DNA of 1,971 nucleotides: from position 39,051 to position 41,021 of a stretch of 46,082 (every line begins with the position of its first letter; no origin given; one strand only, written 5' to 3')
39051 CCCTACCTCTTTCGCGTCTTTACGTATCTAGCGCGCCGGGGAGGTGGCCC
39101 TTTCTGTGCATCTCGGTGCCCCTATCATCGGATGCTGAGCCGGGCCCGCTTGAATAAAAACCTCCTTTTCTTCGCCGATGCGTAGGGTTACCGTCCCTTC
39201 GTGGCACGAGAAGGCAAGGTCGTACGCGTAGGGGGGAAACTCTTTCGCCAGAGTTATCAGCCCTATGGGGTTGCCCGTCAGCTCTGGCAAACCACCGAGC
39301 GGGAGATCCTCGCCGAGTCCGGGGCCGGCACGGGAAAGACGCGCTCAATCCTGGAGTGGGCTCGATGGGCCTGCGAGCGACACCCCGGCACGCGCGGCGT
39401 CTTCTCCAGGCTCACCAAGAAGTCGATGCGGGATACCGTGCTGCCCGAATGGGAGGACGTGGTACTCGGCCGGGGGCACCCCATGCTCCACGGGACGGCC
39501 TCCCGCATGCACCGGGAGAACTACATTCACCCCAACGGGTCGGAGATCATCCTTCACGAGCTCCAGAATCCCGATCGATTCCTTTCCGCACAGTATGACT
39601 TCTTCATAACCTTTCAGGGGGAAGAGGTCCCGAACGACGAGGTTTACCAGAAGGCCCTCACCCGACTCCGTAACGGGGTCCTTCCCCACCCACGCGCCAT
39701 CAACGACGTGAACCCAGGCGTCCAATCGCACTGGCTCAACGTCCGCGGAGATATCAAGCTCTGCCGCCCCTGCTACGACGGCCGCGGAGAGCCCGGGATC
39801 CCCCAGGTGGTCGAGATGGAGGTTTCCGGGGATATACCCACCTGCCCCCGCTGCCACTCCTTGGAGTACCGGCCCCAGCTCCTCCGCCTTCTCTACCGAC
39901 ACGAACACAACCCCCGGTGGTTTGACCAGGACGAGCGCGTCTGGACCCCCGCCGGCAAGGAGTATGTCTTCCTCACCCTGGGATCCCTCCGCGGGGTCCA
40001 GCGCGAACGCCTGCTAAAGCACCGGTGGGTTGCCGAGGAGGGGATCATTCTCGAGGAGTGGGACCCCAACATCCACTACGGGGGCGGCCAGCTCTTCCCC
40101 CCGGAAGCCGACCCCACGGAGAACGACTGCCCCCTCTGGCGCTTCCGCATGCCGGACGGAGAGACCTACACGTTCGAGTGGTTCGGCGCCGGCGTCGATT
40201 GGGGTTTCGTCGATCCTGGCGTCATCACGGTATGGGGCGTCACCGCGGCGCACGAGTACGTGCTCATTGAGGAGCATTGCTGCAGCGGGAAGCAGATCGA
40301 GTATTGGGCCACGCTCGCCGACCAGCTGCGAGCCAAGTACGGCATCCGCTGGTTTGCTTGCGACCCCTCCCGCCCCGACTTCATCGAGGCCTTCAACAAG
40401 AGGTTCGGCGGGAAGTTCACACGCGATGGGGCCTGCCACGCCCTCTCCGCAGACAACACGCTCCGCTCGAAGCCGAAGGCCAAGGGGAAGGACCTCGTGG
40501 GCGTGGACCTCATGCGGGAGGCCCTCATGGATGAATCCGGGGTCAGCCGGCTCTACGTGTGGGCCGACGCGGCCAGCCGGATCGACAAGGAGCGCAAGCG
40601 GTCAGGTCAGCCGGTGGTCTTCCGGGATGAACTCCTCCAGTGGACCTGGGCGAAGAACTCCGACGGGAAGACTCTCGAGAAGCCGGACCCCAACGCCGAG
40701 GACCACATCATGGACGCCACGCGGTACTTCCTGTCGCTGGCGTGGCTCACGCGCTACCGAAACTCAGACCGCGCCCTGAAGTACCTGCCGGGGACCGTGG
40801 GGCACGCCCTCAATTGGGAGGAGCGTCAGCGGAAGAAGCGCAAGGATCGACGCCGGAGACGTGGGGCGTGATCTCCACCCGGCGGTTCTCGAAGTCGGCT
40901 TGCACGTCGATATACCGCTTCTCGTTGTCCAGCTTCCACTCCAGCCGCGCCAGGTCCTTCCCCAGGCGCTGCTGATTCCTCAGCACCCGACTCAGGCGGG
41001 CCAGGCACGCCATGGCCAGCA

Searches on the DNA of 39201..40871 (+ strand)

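Call 109: search_rna_families(sources=[L010, L134, L132], threshold=gathering)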
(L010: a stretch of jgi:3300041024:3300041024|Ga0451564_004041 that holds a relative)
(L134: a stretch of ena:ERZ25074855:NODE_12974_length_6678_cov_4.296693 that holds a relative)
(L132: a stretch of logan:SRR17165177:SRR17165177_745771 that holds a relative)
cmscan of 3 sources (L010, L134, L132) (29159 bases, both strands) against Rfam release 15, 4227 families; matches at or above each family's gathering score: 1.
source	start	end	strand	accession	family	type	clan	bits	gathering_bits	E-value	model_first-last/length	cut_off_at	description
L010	3983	4055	+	RF00005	tRNA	Gene; tRNA;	CL00001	47.5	29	2.2e-07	1-71/71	no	tRNA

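Call 110: search_rna_families(source=L010, start=4780, end=5350, threshold=evalue, max_evalue=5)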
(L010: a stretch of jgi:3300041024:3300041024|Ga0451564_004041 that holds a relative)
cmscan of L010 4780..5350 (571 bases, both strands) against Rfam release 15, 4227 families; matches with E-value up to 5: 0.
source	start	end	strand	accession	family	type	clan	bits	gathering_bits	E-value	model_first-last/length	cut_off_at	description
